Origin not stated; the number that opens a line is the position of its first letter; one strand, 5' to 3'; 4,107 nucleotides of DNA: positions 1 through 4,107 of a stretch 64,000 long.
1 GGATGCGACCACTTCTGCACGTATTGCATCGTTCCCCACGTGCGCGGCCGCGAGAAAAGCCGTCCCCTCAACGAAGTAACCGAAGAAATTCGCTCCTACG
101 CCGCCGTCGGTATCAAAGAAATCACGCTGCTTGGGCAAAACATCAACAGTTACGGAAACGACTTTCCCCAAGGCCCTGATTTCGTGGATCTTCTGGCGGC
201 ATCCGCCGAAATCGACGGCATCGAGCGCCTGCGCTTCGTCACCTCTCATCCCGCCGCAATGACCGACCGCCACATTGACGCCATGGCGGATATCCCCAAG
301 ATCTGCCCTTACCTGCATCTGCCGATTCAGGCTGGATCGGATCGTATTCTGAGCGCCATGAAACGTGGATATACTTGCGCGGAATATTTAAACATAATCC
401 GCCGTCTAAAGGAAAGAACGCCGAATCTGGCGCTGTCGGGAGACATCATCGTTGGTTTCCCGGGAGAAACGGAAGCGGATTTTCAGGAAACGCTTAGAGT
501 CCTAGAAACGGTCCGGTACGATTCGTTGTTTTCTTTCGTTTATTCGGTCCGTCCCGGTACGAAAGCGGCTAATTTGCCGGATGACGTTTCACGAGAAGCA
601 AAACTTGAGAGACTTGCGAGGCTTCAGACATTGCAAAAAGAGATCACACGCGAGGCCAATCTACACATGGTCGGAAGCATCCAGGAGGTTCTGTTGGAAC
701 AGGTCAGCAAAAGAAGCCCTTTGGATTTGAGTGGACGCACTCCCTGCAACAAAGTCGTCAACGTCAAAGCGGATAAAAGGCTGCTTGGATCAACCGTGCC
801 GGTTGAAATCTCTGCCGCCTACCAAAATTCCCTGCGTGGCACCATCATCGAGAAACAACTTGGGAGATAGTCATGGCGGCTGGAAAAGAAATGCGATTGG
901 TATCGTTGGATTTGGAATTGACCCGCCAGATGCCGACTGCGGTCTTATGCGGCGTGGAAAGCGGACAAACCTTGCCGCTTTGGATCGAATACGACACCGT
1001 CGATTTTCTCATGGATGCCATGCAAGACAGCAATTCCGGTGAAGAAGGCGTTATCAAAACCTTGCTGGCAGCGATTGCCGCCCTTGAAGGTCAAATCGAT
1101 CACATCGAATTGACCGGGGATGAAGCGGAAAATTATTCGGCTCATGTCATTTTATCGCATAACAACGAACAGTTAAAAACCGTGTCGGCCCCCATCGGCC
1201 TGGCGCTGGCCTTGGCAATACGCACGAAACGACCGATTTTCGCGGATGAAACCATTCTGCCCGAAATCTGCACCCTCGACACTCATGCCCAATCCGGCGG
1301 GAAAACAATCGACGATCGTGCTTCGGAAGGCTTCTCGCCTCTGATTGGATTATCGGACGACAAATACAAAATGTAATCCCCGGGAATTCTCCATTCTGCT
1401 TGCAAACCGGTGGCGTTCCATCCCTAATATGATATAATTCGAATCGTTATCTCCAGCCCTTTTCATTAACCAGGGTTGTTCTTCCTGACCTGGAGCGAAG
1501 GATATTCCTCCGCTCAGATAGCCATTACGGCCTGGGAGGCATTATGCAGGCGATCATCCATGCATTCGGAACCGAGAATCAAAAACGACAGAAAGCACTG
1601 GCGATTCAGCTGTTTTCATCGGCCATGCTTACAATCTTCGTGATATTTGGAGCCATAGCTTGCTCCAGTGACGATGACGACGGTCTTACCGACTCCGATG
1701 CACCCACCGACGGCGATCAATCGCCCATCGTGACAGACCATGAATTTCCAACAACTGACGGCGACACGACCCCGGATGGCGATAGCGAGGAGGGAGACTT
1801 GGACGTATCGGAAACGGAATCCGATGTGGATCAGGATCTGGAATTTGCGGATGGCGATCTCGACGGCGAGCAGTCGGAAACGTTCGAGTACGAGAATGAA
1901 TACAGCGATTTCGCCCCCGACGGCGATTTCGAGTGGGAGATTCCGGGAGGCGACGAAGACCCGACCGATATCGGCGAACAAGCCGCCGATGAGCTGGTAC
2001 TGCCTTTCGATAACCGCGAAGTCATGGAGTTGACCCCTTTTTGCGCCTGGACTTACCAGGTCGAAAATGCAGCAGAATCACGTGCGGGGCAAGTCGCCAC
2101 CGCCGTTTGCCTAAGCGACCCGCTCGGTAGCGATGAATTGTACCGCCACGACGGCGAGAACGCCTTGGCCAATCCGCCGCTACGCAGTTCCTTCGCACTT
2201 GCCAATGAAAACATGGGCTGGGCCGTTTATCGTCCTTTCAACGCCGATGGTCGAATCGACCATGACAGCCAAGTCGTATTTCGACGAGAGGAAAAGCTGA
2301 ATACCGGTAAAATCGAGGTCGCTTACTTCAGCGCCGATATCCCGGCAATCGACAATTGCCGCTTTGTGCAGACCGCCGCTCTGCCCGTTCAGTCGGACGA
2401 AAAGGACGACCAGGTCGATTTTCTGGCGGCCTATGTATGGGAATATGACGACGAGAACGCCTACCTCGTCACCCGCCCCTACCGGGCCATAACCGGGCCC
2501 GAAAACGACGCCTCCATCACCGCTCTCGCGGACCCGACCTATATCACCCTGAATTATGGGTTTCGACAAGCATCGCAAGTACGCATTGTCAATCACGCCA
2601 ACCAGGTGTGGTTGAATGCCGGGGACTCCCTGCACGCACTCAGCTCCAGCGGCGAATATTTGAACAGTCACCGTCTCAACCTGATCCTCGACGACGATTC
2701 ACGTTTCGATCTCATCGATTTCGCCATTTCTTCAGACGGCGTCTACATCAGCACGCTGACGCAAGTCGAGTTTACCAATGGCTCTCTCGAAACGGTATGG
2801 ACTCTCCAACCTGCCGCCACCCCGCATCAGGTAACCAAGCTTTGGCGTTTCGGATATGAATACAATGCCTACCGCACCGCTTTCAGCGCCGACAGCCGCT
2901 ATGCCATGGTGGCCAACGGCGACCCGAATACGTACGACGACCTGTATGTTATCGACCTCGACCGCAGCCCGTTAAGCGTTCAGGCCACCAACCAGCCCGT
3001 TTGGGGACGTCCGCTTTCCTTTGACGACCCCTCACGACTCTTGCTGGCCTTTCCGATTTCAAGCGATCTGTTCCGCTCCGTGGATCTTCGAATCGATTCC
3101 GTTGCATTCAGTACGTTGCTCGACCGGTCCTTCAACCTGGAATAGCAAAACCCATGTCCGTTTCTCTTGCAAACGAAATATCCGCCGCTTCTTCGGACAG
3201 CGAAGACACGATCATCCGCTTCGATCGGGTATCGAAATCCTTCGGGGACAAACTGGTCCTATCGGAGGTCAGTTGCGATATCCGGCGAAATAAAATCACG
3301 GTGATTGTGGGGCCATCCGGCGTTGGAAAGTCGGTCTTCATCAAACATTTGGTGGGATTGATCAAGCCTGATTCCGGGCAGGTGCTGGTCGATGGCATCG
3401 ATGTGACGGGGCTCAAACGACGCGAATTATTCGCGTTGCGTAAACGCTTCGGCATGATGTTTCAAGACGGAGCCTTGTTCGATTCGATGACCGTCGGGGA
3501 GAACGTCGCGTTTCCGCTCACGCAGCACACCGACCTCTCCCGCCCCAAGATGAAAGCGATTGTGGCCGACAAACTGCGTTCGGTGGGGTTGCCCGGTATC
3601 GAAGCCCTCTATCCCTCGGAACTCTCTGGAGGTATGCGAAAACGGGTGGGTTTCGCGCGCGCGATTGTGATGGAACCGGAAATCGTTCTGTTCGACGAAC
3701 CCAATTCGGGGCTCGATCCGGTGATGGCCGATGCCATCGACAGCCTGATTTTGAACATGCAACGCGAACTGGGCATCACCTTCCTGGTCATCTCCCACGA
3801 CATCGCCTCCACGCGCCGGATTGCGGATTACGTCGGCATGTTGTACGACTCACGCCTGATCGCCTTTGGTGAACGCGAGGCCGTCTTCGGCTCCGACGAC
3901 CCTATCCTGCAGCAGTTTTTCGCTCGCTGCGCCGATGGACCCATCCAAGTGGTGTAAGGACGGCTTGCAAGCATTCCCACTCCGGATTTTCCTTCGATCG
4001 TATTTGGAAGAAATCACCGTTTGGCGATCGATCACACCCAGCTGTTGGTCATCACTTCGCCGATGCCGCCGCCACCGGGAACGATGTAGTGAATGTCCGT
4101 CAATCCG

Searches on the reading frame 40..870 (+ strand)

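Call 68: search_protein_families(library=pfam, proteins=[window:40-870:+], max_evalue=0.001)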
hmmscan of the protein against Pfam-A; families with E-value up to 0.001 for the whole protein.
window:40-870:+ (276 aa): 2 families
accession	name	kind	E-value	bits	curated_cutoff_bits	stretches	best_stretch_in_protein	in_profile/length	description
PF04055.27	Radical_SAM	-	6.2e-22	79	29.5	1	2-154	22-165/166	Radical SAM superfamily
PF01938.26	TRAM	-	8.7e-11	42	21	1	210-270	3-61/61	TRAM domain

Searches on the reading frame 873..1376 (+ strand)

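Call 68: search_protein_families(library=pfam, proteins=[window:873-1376:+], max_evalue=0.001)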
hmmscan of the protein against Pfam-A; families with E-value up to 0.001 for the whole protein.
window:873-1376:+ (167 aa): 1 family
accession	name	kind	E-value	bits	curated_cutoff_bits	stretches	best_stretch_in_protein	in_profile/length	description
PF02577.19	BFN_dom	-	4.6e-09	36.6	27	1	27-131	5-106/112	Bifunctional nuclease domain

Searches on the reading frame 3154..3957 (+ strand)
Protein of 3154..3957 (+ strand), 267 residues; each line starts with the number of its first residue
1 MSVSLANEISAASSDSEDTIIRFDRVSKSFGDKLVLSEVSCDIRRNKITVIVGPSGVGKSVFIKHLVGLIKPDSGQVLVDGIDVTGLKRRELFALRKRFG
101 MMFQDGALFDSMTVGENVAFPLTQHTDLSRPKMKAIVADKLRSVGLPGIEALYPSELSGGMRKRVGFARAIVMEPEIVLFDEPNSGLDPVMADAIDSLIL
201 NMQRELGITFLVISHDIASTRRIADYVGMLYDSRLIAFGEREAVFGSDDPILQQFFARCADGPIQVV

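Call 68: search_protein_families(library=pfam, proteins=[window:3154-3957:+], max_evalue=0.001)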
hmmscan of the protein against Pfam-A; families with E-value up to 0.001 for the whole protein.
window:3154-3957:+ (267 aa): 3 families
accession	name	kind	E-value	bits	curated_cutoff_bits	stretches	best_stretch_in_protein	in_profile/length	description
PF00005.33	ABC_tran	-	5e-31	108.6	25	1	36-184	1-136/137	ABC transporter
PF13304.12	AAA_21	-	1.3e-08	35.7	27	1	140-216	221-299/304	AAA domain, putative AbiEii toxin, Type IV TA system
PF03193.22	RsgA_GTPase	-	0.00015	22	30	1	42-70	103-130/174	RsgA GTPase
